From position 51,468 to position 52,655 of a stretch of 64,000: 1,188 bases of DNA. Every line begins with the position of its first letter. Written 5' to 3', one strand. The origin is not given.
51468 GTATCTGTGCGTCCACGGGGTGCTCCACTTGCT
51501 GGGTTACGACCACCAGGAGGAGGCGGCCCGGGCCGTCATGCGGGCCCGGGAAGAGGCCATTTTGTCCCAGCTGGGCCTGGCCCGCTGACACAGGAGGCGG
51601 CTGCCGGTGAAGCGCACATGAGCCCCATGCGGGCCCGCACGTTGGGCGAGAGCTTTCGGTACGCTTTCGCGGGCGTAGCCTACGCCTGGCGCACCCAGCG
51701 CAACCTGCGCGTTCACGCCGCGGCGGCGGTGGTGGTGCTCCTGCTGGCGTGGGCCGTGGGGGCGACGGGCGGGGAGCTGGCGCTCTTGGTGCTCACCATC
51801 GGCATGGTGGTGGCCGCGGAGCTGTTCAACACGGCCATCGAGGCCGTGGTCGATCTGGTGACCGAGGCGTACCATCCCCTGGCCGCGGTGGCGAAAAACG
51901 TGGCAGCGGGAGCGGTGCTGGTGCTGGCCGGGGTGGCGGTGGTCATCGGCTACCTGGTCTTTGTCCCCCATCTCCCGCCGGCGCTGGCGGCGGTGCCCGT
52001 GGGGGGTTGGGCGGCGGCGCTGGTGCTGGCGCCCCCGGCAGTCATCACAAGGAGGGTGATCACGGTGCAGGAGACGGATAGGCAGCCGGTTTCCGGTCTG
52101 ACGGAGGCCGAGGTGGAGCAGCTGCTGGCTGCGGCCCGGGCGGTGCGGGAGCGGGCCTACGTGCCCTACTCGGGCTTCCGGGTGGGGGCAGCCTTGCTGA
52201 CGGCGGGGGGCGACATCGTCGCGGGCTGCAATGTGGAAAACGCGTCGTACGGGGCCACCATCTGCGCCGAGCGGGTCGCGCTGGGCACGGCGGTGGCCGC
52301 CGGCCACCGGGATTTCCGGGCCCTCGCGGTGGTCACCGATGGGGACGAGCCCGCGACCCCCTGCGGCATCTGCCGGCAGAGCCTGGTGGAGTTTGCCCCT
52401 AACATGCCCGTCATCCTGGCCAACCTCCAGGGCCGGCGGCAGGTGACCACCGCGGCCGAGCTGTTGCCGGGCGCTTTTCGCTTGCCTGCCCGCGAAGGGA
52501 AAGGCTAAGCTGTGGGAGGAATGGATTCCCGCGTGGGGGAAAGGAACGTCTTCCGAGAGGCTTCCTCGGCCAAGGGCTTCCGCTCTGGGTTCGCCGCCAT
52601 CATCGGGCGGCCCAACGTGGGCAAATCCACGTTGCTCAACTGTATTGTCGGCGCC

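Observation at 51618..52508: DgkA and cytidine deaminase are fused in frame, with an extra hydrophobic linker and an internal SD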

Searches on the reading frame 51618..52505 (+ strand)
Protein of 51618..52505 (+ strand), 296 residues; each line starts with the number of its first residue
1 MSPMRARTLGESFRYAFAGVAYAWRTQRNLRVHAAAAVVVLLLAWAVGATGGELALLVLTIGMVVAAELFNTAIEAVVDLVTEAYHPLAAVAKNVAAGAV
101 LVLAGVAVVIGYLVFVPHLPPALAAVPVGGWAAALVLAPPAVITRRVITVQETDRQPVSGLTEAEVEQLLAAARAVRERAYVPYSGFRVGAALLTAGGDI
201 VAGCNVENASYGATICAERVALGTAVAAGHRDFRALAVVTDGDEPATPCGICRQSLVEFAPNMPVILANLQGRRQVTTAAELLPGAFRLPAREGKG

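Call 4: search_protein_families(library=pfam, proteins=[window:51618-52505:+], max_evalue=0.01)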
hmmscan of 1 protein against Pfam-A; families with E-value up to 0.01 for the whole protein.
window:51618-52505:+ (296 aa): 4 families
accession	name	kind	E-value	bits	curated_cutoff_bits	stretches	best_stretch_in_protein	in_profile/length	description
PF01219.24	DAGK_prokar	-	3.4e-32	110.7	22.3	1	14-115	1-102/102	Prokaryotic diacylglycerol kinase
PF00383.29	dCMP_cyt_deam_1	-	3e-18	66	25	1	166-261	4-95/102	Cytidine and deoxycytidylate deaminase zinc-binding region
PF08211.18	dCMP_cyt_deam_2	-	1.6e-07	32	25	1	164-231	39-106/130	Cytidine and deoxycytidylate deaminase zinc-binding region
PF14421.12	LmjF365940-deam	-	0.0057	16.8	27.1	0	199-238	60-103/218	LmjF365940 subfamily CDD/CDA-like deaminase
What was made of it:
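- Closest known: DgkA-PAP2 fusion proteins. Different: The window protein has no PAP2 domain or PSGH motif (call 4).
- Checked: Pfam DAGK_prokar covers its full model length at aa 14-115, E=3.4e-32 (call 4).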

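Call 5: search_protein_families(library=ncbifam, proteins=[window:51618-52505:+], max_evalue=0.01)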
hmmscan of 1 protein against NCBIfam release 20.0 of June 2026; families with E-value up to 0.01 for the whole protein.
window:51618-52505:+ (296 aa): 7 families
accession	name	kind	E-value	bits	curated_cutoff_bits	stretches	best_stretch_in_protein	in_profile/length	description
NF009076.0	PRK12411.1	equivalog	1.8e-41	141.2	216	1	167-287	4-125/132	cytidine deaminase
TIGR01354.1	cyt_deam_tetra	equivalog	2.4e-41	141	113.65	1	167-288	1-122/126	cytidine deaminase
NF004064.0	PRK05578.1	equivalog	3.4e-41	140.3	74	1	163-288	3-124/130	cytidine deaminase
NF005314.0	PRK06848.1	equivalog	6.3e-16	58.7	131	1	166-287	7-134/139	cytidine deaminase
TIGR01355.1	cyt_deam_dimer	equivalog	7.3e-10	38.6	275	1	158-287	16-140/283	cytidine deaminase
NF006537.0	PRK09027.1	equivalog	3.2e-09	36.6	153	1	178-287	62-165/295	cytidine deaminase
NF006155.0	PRK08298.1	equivalog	2.5e-07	30.8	129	1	168-276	6-116/136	cytidine deaminase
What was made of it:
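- On Homotetrameric cytidine deaminase (TIGR01354, B. subtilis type): NF004064 scores 140.3 against 74 (call 5).
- Checked: The tetrameric cytidine deaminase model TIGR01354 scores 141 bits against a cut-off of 113.65 at aa 167-288 (call 5).
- Both exceed their curated thresholds (calls 4, 5).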

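Call 6: find_homologous_proteins(query=window:51618-52505:+, max_evalue=0.00001)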
Query window:51618-52505:+ (296 aa): 1216 proteins with E <= 0.00001 among 8000 candidates; the best 120 are listed.
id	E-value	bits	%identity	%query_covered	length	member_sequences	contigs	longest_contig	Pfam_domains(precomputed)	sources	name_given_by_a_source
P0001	2.2e-179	613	100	100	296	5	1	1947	PF00383.30,PF08211.19,PF01219.25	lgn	-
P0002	1.2e-129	450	74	99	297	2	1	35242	PF00383.30,PF08211.19,PF01219.25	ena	-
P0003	3.1e-124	432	72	99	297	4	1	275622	PF26947.1,PF00383.30,PF08211.19,PF01219.25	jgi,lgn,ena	-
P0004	1.8e-118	413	67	98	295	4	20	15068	PF26947.1,PF00383.30,PF08211.19,PF01219.25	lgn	-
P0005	2.4e-115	403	71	99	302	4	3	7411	PF26947.1,PF00383.30,PF08211.19,PF01219.25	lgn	-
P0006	8.0e-113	395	68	99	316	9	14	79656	PF00383.30,PF08211.19,PF01219.25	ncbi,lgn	ncbi:MAG: cytidine deaminase [Limnochordales bacterium]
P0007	1.4e-112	394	70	98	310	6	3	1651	PF26947.1,PF00383.30,PF08211.19,PF01219.25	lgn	-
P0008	1.5e-110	387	67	99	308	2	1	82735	PF00383.30,PF08211.19,PF01219.25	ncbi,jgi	ncbi:MAG TPA: cytidine deaminase [Limnochordales bacterium]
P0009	9.8e-93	329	59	99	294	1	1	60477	PF26947.1,PF00383.30,PF08211.19,PF01219.25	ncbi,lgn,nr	ncbi:MAG: cytidine deaminase [Firmicutes bacterium]|nr:cytidine deaminase [Bacillota bacterium]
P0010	1.4e-90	322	60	97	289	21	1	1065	PF00383.30,PF08211.19,PF01219.25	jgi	-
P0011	7.6e-90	319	58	98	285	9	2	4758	PF00383.30,PF08211.19,PF01219.25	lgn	-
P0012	1.2e-87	312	58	98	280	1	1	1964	PF26947.1,PF00383.30,PF08211.19,PF01219.25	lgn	-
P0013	5.5e-87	310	58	97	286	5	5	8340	PF00383.30,PF08211.19,PF01219.25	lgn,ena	-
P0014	1.4e-86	309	58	99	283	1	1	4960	PF26947.1,PF00383.30,PF08211.19,PF01219.25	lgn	-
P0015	4.4e-86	307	57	97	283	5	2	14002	PF00383.30,PF01219.25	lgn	-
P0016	6.9e-86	306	56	97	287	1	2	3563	PF00383.30,PF08211.19,PF01219.25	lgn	-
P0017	1.5e-85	305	58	99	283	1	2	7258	PF26947.1,PF00383.30,PF08211.19,PF01219.25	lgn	-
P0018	1.2e-84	302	56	99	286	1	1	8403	PF00383.30,PF08211.19,PF01219.25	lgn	-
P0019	4.3e-84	300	56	98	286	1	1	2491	PF00383.30,PF08211.19,PF01219.25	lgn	-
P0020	4.3e-84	300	58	98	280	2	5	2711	PF26947.1,PF00383.30,PF08211.19,PF01219.25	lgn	-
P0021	7.2e-83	296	56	99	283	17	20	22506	PF00383.30,PF08211.19,PF01219.25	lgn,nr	nr:cytidine deaminase [Bacillota bacterium]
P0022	1.7e-78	282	67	74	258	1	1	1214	PF00383.30,PF08211.19,PF01219.25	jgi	-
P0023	3.1e-73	265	57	89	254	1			PF00383.30,PF08211.19,PF01219.25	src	-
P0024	4.6e-63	231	44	97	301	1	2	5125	PF26947.1,PF00383.30,PF08211.19,PF01219.25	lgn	-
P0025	4.6e-55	205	42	98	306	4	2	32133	PF00383.30,PF08211.19,PF01219.25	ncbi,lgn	-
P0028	5.3e-42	162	51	40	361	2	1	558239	PF00383.30,PF08211.19,PF01219.25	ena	-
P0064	1.1e-32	132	63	40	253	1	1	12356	PF01569.28,PF01219.25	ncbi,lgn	-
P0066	1.6e-32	131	33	97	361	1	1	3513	PF00383.30,PF08211.19,PF01219.25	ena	-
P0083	5.3e-31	126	58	40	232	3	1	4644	PF01569.28,PF01219.25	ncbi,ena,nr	ncbi:MAG TPA: diacylglycerol kinase [Bacillota bacterium]|nr:diacylglycerol kinase [Bacillota bacter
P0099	2.1e-29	121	57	39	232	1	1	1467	PF01569.28,PF01219.25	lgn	-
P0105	8.9e-29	119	54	42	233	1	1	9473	PF01569.28,PF01219.25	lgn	-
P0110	2.3e-28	118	54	39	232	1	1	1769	PF01569.28,PF01219.25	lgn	-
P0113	2.8e-28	117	52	41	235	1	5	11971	PF01569.28,PF01219.25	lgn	-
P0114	4.3e-28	117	57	39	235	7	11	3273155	PF01569.28,PF01219.25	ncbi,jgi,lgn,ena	jgi:diacylglycerol kinase (ATP)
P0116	7.1e-28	116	55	42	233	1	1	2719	PF01569.28,PF01219.25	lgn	-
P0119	2.1e-27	115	55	40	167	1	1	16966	PF01219.25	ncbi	-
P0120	2.1e-27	114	59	39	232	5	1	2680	PF01569.28,PF01219.25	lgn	-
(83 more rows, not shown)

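Call 7: find_encoding_contigs(protein=window:51618-52505:+, flank=5000, max_places=6)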
Protein window:51618-52505:+ (296 aa): 24 contigs read that carry it; 6 places shown.
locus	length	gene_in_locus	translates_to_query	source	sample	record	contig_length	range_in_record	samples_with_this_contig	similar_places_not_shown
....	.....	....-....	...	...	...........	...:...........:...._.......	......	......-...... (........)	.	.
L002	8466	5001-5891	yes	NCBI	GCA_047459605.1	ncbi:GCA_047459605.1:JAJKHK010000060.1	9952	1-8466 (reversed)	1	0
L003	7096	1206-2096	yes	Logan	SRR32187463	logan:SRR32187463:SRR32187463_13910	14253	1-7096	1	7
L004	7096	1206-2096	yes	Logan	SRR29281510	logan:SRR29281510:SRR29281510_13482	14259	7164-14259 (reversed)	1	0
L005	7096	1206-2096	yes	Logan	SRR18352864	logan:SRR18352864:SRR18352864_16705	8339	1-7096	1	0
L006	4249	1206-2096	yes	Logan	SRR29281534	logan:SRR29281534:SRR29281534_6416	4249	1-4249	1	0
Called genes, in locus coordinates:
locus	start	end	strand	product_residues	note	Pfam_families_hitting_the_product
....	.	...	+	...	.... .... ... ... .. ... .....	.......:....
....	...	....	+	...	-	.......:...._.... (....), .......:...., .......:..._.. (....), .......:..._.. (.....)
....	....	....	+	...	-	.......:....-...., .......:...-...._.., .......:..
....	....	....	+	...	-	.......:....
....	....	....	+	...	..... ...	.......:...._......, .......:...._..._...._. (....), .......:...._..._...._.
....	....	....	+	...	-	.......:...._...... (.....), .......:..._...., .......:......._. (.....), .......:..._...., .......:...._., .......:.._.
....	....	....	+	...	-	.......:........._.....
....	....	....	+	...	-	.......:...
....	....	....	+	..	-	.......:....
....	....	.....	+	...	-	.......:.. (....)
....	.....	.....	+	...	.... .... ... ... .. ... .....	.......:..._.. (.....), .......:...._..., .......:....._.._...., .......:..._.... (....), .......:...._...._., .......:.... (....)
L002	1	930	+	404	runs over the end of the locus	PF06898:YqfD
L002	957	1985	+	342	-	PF01695:IstB_IS21 (weak), PF02562:PhoH, PF13604:AAA_30 (faint), PF13245:AAA_19 (weak)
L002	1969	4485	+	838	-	PF07697:7TMR-HDED, PF07698:7TM-7TMR_HD, PF01966:HD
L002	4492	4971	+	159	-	PF02130:YbeY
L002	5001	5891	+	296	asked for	PF01219:DAGK_prokar, PF08211:dCMP_cyt_deam_2 (weak), PF00383:dCMP_cyt_deam_1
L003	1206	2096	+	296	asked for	PF01219:DAGK_prokar, PF08211:dCMP_cyt_deam_2 (weak), PF00383:dCMP_cyt_deam_1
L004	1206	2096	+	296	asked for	PF01219:DAGK_prokar, PF08211:dCMP_cyt_deam_2 (weak), PF00383:dCMP_cyt_deam_1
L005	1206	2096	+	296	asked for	PF01219:DAGK_prokar, PF08211:dCMP_cyt_deam_2 (weak), PF00383:dCMP_cyt_deam_1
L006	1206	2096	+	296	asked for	PF01219:DAGK_prokar, PF08211:dCMP_cyt_deam_2 (weak), PF00383:dCMP_cyt_deam_1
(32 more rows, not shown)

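Call 10: find_related_loci(query=A1, collection=genome_contigs, flank=3000)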
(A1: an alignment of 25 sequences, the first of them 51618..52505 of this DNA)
Query A1 (296 aa) in genome_contigs; peptide patterns used: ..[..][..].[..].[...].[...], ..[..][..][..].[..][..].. (x = any residue, [..] = any of these).
600 stretches matched a pattern (row limit reached: there are more); 578 encode a relative of the query (tblastn E <= 1e-3); the best 80 are kept; 80 distinct loci.
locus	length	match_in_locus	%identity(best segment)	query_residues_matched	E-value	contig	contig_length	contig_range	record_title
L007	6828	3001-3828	42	4-287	1e-62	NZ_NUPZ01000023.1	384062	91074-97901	Bacillus sp. AFS029637 AFS029637_107_C1_Contig3_140523, whole genome shotgun sequence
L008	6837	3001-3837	42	1-287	1e-62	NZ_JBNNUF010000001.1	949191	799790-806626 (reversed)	Bacillus sp. NPDC094077 NPDC094077_184_F4.ctg-0001, whole genome shotgun sequence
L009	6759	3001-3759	42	2-287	6e-61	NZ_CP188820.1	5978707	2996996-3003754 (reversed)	Paenibacillus sp. FA6 chromosome, complete genome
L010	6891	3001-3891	41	7-287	4e-60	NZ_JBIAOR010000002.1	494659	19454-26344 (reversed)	Brevibacillus sp. NPDC003359 NPDC003359_401_C7.ctg-0002, whole genome shotgun sequence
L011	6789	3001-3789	44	11-296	3e-58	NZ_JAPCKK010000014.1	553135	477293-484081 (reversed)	Paenibacillus zeirhizosphaerae strain P96 NODE_2_length_553135_cov_194.778766, whole genome shotgun sequence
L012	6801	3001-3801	44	12-287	2e-57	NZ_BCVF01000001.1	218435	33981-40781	Bacillus badius NBRC 15713, whole genome shotgun sequence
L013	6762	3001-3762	46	12-287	1e-55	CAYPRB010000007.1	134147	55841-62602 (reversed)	MAG TPA_asm: uncultured Pelotomaculum sp. isolate SRP241341_co1_66 genome assembly, contig: NODE_141_length_134147_cov_1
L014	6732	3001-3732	38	16-287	4e-50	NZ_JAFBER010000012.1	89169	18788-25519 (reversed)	Scopulibacillus daqui strain DSM 28236 Ga0454060_12, whole genome shotgun sequence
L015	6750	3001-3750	42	9-287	6e-49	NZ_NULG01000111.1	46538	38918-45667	Bacillus sp. AFS041924 AFS041924_117_C3_Contig82_140618, whole genome shotgun sequence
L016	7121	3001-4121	59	4-288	1e-43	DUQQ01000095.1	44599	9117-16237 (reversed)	MAG TPA_asm: Hydrogenispora sp. isolate AS08sgBPME_416 254905_AS08, whole genome shotgun sequence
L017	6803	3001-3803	58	10-293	8e-43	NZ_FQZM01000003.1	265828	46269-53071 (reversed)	Desulfofundulus thermosubterraneus DSM 16057, whole genome shotgun sequence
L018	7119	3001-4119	55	4-287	2e-42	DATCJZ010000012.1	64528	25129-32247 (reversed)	MAG TPA_asm: Capillibacterium sp. isolate SMAG_U7083 k141_244611, whole genome shotgun sequence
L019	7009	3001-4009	54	4-296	7e-42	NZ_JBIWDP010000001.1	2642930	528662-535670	Lysinibacillus sp. NPDC097195 NPDC097195_222_C2.ctg-0001, whole genome shotgun sequence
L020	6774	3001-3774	43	6-287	2e-56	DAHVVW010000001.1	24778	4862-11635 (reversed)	MAG TPA_asm: Clostridiales bacterium isolate clean737 NODE_1_length_24778_cov_2.376624, whole genome shotgun sequence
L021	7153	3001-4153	59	12-287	1e-41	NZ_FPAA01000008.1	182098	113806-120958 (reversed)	Marininema halotolerans strain DSM 45789, whole genome shotgun sequence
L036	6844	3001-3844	52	7-287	3e-36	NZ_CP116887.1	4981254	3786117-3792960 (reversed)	Aneurinibacillus sp. Ricciae_BoGa-3 chromosome, complete genome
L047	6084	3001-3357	56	169-287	1e-33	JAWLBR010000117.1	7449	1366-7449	MAG: Limnochordia bacterium isolate 15dZY3.bin.114 NODE_9820_length_7449_cov_3.385034, whole genome shotgun sequence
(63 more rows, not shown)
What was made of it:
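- Tried and rejected: Reference genome scan (call 10).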

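Call 14: find_encoding_contigs(protein=P0003, flank=3000, max_places=1)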
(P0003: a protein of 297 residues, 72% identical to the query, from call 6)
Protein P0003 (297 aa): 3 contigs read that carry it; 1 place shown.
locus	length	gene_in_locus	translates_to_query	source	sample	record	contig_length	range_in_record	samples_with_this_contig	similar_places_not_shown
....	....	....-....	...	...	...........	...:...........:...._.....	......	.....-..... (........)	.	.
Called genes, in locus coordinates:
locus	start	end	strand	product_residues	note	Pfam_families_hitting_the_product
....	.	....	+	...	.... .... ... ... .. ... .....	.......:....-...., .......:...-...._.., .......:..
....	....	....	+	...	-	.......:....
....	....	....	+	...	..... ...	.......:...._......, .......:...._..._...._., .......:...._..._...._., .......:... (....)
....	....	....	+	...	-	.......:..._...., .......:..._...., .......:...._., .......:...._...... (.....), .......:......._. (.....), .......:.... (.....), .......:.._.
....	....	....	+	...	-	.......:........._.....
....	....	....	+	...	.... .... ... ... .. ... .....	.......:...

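Call 15: find_encoding_contigs(protein=P0006, flank=3000, max_places=1)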
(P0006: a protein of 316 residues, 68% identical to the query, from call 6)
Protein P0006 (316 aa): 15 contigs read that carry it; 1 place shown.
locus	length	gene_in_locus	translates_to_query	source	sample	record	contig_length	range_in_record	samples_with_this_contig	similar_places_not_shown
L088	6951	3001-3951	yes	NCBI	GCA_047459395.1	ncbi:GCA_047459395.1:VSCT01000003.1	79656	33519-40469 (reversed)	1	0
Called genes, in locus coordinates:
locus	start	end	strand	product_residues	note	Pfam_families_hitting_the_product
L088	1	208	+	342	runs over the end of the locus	PF02562:PhoH, PF13604:AAA_30 (weak), PF13245:AAA_19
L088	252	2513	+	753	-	PF07697:7TMR-HDED, PF07698:7TM-7TMR_HD, PF01966:HD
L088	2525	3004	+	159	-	PF02130:YbeY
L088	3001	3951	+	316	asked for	PF01219:DAGK_prokar, PF08211:dCMP_cyt_deam_2, PF00383:dCMP_cyt_deam_1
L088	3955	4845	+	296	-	PF01926:MMR_HSR1, PF02421:FeoB_N, PF03193:RsgA_GTPase (faint), PF00350:Dynamin_N (faint), PF02492:cobW (faint), PF00009:GTP_EFTU, PF07650:KH_2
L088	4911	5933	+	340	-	PF02547:Queuosine_synth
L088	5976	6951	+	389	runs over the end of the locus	PF01702:TGT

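Call 16: find_encoding_contigs(protein=P0009, flank=3000, max_places=1)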
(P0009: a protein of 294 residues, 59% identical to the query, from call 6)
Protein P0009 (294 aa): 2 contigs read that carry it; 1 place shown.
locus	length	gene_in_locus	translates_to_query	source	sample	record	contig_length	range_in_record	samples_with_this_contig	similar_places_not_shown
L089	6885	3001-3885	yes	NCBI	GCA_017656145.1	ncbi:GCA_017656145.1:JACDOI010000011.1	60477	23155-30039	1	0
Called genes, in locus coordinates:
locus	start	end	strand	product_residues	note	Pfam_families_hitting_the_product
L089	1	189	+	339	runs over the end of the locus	PF02562:PhoH, PF13604:AAA_30 (faint), PF13245:AAA_19 (weak)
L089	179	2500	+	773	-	PF07697:7TMR-HDED, PF07698:7TM-7TMR_HD, PF01966:HD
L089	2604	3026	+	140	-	PF02130:YbeY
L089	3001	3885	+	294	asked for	PF01219:DAGK_prokar, PF08211:dCMP_cyt_deam_2, PF00383:dCMP_cyt_deam_1, PF26947:CDL (weak)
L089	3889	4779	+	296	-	PF00009:GTP_EFTU, PF01926:MMR_HSR1, PF02421:FeoB_N, PF03193:RsgA_GTPase (weak), PF00350:Dynamin_N (faint), PF02492:cobW (faint), PF07650:KH_2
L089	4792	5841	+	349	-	PF02547:Queuosine_synth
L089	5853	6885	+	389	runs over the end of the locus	PF01702:TGT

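Call 17: find_encoding_contigs(protein=P0021, flank=3000, max_places=1)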
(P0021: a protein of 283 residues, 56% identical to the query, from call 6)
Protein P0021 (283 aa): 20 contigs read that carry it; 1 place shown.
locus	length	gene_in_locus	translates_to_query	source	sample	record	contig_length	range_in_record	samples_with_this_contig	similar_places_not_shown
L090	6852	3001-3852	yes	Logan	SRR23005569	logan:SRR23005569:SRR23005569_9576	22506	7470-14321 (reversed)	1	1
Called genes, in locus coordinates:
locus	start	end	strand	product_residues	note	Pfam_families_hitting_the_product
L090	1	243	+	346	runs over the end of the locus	PF06898:YqfD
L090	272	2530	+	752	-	PF07697:7TMR-HDED, PF07698:7TM-7TMR_HD, PF01966:HD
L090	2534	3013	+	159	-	PF02130:YbeY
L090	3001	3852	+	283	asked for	PF01219:DAGK_prokar, PF08211:dCMP_cyt_deam_2 (weak), PF00383:dCMP_cyt_deam_1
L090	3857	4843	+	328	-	PF00350:Dynamin_N (faint), PF01926:MMR_HSR1, PF02421:FeoB_N, PF03193:RsgA_GTPase (weak), PF00009:GTP_EFTU, PF07650:KH_2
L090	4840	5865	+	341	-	PF02547:Queuosine_synth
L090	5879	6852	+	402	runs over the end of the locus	PF01702:TGT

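Call 18: find_encoding_contigs(protein=P0013, flank=3000, max_places=1)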
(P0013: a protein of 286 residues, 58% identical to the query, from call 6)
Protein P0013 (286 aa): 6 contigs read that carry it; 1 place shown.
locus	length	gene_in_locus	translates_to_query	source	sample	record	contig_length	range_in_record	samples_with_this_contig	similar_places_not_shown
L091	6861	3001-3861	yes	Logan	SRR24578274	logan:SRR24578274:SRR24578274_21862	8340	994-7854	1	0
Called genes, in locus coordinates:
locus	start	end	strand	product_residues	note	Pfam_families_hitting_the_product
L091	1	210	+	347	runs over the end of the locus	PF06898:YqfD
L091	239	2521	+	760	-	PF07697:7TMR-HDED, PF07698:7TM-7TMR_HD, PF01966:HD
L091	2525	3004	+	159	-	PF02130:YbeY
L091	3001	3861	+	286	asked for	PF01219:DAGK_prokar, PF08211:dCMP_cyt_deam_2 (weak), PF00383:dCMP_cyt_deam_1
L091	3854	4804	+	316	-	PF00009:GTP_EFTU, PF01926:MMR_HSR1, PF02421:FeoB_N, PF03193:RsgA_GTPase (weak), PF00350:Dynamin_N (faint), PF04548:AIG1 (weak), PF07650:KH_2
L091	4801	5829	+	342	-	PF02547:Queuosine_synth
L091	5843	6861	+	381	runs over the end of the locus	PF01702:TGT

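Call 19: find_encoding_contigs(protein=P0025, flank=3000, max_places=1)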
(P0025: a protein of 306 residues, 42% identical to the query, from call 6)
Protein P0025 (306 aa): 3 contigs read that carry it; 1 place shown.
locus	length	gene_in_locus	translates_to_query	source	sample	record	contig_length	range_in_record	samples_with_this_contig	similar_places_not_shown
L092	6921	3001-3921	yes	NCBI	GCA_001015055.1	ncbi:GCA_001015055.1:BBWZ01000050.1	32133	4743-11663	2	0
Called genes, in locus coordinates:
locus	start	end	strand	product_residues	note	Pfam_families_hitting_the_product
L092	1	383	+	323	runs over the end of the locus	PF02562:PhoH, PF13245:AAA_19 (weak), PF13604:AAA_30 (weak)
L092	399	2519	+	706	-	PF07697:7TMR-HDED, PF07698:7TM-7TMR_HD, PF01966:HD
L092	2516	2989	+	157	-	PF02130:YbeY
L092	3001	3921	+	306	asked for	PF01219:DAGK_prokar, PF08211:dCMP_cyt_deam_2, PF00383:dCMP_cyt_deam_1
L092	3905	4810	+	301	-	PF00009:GTP_EFTU, PF00350:Dynamin_N (faint), PF01926:MMR_HSR1, PF02421:FeoB_N, PF03193:RsgA_GTPase (faint), PF04548:AIG1 (faint), PF07650:KH_2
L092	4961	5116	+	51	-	PF14006:YqzL (weak)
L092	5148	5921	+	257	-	PF11967:RecO_N, PF02565:RecO_C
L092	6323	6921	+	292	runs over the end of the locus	PF02091:tRNA-synt_2e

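Call 20: find_encoding_contigs(protein=P0024, flank=3000, max_places=1)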
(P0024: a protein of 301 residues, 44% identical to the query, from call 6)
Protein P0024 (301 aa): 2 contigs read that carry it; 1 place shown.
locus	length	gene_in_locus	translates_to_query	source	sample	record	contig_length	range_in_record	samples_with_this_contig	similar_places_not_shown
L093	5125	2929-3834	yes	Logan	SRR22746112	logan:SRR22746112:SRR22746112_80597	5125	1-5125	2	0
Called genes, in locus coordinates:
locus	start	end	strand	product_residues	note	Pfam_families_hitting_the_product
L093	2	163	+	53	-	?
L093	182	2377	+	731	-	PF07697:7TMR-HDED, PF07698:7TM-7TMR_HD, PF01966:HD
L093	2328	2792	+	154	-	PF02130:YbeY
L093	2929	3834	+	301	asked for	PF01219:DAGK_prokar, PF08211:dCMP_cyt_deam_2, PF00383:dCMP_cyt_deam_1, PF26947:CDL (weak)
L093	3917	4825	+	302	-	PF00009:GTP_EFTU, PF03193:RsgA_GTPase (faint), PF00350:Dynamin_N (weak), PF01926:MMR_HSR1, PF02421:FeoB_N, PF10662:PduV-EutP (weak), PF07650:KH_2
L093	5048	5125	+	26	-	?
